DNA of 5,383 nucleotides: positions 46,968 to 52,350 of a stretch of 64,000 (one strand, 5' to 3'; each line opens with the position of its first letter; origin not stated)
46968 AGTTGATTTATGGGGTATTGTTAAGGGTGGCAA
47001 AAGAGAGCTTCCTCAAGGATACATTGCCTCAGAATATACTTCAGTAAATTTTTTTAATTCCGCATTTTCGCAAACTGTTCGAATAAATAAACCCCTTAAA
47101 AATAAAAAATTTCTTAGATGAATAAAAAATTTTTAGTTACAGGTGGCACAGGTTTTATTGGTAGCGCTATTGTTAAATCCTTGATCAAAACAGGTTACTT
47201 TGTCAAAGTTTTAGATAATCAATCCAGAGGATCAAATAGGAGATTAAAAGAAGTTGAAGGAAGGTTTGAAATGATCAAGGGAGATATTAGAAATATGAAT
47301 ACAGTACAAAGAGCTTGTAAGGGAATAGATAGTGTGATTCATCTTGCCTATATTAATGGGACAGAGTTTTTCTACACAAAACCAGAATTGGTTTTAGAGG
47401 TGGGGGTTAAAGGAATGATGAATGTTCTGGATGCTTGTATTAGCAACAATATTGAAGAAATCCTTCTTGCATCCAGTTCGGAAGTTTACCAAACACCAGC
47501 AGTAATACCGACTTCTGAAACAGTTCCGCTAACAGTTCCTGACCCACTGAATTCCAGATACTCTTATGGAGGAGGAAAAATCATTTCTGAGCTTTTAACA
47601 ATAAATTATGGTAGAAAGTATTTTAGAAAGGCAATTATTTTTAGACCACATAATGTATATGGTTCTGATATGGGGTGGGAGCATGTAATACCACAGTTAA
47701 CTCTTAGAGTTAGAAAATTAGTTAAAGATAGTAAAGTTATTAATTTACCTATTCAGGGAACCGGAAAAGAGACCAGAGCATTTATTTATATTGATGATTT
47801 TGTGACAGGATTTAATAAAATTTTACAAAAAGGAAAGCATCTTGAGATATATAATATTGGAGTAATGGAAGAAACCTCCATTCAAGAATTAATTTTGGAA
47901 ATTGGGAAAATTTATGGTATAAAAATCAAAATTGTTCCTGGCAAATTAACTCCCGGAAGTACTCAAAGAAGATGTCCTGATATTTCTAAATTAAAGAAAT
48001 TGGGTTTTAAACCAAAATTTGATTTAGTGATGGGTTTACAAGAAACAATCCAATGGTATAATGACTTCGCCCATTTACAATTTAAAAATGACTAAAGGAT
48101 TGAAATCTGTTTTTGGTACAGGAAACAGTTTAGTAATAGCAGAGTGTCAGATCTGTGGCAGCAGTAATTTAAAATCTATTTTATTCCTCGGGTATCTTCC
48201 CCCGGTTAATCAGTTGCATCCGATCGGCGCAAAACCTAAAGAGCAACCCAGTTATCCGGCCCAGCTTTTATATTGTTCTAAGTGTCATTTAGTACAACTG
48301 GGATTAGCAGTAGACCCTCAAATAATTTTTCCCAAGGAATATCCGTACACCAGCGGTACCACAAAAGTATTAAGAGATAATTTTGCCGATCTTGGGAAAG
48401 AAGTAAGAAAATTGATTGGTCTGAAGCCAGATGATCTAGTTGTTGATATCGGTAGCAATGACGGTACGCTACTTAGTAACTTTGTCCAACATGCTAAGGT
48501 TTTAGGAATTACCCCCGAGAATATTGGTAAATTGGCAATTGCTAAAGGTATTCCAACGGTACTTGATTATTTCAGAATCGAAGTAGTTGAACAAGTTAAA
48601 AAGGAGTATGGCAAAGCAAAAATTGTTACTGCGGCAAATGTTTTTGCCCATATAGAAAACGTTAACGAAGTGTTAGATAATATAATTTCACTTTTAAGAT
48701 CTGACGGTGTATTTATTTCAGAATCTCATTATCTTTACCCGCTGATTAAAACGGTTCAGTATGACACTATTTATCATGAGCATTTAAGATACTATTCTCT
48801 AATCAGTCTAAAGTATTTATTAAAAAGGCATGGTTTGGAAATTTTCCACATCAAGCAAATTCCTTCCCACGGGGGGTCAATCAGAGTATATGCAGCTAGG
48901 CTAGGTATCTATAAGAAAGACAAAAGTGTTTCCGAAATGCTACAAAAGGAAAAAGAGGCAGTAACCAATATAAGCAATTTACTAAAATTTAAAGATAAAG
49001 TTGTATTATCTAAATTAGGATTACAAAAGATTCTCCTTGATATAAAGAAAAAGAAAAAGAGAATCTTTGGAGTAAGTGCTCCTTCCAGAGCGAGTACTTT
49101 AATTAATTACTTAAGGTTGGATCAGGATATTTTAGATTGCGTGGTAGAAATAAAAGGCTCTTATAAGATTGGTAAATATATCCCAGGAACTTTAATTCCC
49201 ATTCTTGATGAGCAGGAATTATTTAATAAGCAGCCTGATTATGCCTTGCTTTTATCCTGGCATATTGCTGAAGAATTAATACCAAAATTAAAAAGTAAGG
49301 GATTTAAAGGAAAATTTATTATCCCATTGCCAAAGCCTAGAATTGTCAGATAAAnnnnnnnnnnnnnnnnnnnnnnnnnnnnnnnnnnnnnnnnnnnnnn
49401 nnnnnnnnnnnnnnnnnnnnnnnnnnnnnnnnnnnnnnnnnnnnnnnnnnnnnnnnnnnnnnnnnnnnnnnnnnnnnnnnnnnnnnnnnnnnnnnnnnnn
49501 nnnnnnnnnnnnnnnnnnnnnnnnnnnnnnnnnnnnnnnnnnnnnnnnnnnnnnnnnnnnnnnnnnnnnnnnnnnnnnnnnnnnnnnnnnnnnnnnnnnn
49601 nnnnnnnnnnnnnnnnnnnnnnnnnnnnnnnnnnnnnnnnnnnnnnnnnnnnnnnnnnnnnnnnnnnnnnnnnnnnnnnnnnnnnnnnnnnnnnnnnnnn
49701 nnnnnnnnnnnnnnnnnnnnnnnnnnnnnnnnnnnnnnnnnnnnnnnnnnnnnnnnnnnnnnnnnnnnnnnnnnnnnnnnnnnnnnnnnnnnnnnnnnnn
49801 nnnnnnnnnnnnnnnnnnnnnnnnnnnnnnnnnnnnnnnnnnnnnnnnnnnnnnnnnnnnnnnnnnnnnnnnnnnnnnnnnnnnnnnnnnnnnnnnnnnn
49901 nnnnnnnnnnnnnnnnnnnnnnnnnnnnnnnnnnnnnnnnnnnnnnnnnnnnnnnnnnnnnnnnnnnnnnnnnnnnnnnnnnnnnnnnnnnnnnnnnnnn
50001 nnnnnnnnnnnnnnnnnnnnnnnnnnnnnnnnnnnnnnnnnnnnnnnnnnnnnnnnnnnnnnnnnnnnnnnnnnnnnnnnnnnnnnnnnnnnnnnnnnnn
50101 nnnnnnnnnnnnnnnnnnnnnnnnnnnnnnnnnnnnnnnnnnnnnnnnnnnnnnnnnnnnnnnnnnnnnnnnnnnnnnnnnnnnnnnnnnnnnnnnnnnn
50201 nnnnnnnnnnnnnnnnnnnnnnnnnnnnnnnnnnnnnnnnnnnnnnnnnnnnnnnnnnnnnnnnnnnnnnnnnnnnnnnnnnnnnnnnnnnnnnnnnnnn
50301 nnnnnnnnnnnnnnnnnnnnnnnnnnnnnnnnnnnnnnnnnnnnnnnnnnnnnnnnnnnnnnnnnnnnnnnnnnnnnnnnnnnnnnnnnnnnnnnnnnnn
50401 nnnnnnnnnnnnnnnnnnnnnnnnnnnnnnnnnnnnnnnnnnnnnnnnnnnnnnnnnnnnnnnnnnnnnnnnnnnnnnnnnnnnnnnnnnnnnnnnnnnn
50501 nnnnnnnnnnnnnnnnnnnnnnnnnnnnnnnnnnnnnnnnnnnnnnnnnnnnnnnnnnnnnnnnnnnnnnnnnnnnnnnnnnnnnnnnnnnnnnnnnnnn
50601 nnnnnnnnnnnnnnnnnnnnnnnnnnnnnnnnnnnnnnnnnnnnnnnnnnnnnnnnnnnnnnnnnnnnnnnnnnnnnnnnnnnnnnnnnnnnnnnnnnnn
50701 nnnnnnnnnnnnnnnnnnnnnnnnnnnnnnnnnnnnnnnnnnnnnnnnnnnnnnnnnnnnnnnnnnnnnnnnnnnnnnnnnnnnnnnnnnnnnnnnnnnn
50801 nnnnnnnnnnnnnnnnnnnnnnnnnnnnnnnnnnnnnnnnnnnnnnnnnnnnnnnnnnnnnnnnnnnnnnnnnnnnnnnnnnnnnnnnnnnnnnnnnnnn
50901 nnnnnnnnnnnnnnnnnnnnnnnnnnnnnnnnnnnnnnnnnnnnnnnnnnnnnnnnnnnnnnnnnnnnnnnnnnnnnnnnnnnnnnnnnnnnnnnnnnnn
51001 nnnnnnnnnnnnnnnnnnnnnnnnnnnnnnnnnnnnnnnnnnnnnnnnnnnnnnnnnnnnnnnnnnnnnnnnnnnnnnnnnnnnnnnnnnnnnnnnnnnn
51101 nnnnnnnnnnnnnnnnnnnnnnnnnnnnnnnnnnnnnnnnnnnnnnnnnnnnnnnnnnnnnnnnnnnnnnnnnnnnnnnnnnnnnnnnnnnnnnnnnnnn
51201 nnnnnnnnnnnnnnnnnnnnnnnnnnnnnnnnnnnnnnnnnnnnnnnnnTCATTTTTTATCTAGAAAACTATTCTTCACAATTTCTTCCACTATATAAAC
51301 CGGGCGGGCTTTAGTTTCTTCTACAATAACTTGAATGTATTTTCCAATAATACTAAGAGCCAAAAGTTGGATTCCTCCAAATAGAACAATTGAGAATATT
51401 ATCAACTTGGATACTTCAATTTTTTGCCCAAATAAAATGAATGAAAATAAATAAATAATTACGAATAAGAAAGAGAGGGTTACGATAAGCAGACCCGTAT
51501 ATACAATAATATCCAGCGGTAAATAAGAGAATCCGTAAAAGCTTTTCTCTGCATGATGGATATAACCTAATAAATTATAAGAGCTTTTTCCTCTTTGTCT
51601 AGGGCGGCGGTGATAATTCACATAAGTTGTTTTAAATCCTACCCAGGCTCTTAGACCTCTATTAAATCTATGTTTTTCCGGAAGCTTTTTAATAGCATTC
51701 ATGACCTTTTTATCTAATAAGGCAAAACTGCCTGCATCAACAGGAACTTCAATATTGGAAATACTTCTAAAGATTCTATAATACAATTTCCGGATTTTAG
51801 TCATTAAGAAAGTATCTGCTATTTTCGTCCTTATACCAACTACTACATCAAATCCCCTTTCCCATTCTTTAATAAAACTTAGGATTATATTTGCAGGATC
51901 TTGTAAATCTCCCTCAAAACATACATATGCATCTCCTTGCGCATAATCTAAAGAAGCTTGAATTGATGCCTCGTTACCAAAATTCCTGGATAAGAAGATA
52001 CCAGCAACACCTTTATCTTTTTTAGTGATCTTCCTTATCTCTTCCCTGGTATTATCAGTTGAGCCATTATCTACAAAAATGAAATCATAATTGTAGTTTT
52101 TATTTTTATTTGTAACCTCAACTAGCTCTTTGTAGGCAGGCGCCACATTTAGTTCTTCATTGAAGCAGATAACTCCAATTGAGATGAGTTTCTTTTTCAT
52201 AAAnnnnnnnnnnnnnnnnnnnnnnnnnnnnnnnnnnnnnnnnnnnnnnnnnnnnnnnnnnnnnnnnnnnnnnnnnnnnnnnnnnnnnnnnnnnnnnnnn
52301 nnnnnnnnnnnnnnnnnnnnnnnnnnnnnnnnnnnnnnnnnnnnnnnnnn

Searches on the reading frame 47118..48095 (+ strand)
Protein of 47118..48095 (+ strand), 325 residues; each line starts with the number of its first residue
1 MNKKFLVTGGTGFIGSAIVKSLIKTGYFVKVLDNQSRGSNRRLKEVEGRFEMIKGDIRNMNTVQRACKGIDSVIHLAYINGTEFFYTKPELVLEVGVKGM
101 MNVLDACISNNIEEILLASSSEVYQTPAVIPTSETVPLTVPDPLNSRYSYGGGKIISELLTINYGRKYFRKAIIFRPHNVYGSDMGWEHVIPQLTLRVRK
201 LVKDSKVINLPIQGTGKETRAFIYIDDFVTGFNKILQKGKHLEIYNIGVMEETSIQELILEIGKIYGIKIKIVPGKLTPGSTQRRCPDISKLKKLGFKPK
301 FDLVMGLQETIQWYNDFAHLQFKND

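Call 29: search_protein_families(library=pfam, proteins=[window:47118-48095:+], max_evalue=0.01)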
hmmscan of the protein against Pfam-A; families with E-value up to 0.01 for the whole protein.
window:47118-48095:+ (325 aa): 11 families
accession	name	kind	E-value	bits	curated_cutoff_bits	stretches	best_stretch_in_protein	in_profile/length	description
PF01370.27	Epimerase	-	2.9e-47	161.5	20.9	1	6-248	2-240/240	NAD dependent epimerase/dehydratase family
PF16363.11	GDP_Man_Dehyd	-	1.8e-41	143.1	27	1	6-310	1-332/332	GDP-mannose 4,6 dehydratase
PF01073.25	3Beta_HSD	-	1.2e-21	77.5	22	1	6-126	1-122/280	3-beta hydroxysteroid dehydrogenase/isomerase family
PF13460.12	NAD_binding_10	-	4e-10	40.3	27.2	1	9-126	1-104/184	NAD(P)H-binding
PF02719.21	Polysacc_synt_2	-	7.3e-10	38.9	20.2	1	6-122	2-130/293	Polysaccharide biosynthesis protein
PF07993.18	NAD_binding_4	-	1.5e-08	34.5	20.1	1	7-189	1-217/258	Male sterility protein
PF00106.31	adh_short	-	1.3e-06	28.5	26.6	1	4-71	2-72/195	short chain dehydrogenase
PF05368.20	NmrA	-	2.6e-06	27.7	27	1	1-76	1-76/298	NmrA-like family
PF04321.23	RmlD_sub_bind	-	3.7e-06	26.6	27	1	4-185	2-155/287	RmlD substrate binding domain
PF08659.16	KR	-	2.8e-05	24.6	22.6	1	5-121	3-137/180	KR domain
PF03435.24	Sacchrp_dh_NADP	-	0.0023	18.7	25.1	1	6-80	2-79/129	Saccharopine dehydrogenase NADP binding domain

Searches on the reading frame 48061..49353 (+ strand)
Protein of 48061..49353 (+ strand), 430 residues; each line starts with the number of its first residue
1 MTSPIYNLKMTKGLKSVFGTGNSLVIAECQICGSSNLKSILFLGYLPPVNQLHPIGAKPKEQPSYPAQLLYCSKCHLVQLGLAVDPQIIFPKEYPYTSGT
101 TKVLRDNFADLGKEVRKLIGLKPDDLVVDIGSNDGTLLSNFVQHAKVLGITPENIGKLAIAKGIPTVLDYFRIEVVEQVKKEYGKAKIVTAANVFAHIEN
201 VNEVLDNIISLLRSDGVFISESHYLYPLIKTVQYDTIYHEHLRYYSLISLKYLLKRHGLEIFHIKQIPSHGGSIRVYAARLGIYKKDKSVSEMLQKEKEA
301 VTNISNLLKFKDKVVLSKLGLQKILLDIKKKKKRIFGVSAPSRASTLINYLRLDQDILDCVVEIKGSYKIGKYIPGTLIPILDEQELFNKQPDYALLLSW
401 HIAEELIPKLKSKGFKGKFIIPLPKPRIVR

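Call 29: search_protein_families(library=pfam, proteins=[window:48061-49353:+], max_evalue=0.01)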
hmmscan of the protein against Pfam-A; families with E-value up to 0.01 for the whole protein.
window:48061-49353:+ (430 aa): 6 families
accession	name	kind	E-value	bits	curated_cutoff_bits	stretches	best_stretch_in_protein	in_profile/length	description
PF08484.17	Methyltransf_14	-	2e-38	132.2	23.5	1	268-424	1-160/160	C-methyltransferase C-terminal domain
PF08421.16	Methyltransf_13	-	1.8e-14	54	31.3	1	29-90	1-62/62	Putative zinc binding domain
PF13489.12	Methyltransf_23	-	6e-14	52.5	27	1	107-263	5-163/164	Methyltransferase domain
PF08242.18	Methyltransf_12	-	1.7e-05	25.9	30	1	128-218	1-98/98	Methyltransferase domain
PF13847.12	Methyltransf_31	-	4.2e-05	23.7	27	1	169-235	52-125/145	Methyltransferase domain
PF08241.18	Methyltransf_11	-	0.005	17.9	21.2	0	129-219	2-94/95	Methyltransferase domain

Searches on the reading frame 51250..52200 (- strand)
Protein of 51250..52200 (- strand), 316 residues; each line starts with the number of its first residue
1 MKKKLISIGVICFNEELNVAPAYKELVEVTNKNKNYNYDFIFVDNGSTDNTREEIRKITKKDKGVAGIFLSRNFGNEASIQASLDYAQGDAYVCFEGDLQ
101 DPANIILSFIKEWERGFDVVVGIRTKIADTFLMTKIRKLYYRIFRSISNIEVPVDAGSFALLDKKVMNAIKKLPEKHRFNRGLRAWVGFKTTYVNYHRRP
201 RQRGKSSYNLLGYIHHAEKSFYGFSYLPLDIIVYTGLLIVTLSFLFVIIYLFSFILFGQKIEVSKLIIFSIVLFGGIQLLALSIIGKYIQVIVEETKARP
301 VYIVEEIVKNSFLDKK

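Call 29: search_protein_families(library=pfam, proteins=[window:51250-52200:-], max_evalue=0.01)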
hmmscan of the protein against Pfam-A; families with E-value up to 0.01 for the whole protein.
window:51250-52200:- (316 aa): 1 family
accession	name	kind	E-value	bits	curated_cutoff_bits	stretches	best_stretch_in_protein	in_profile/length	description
PF00535.33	Glycos_transf_2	-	7e-23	81.8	23.3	1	7-168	1-165/168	Glycosyl transferase family 2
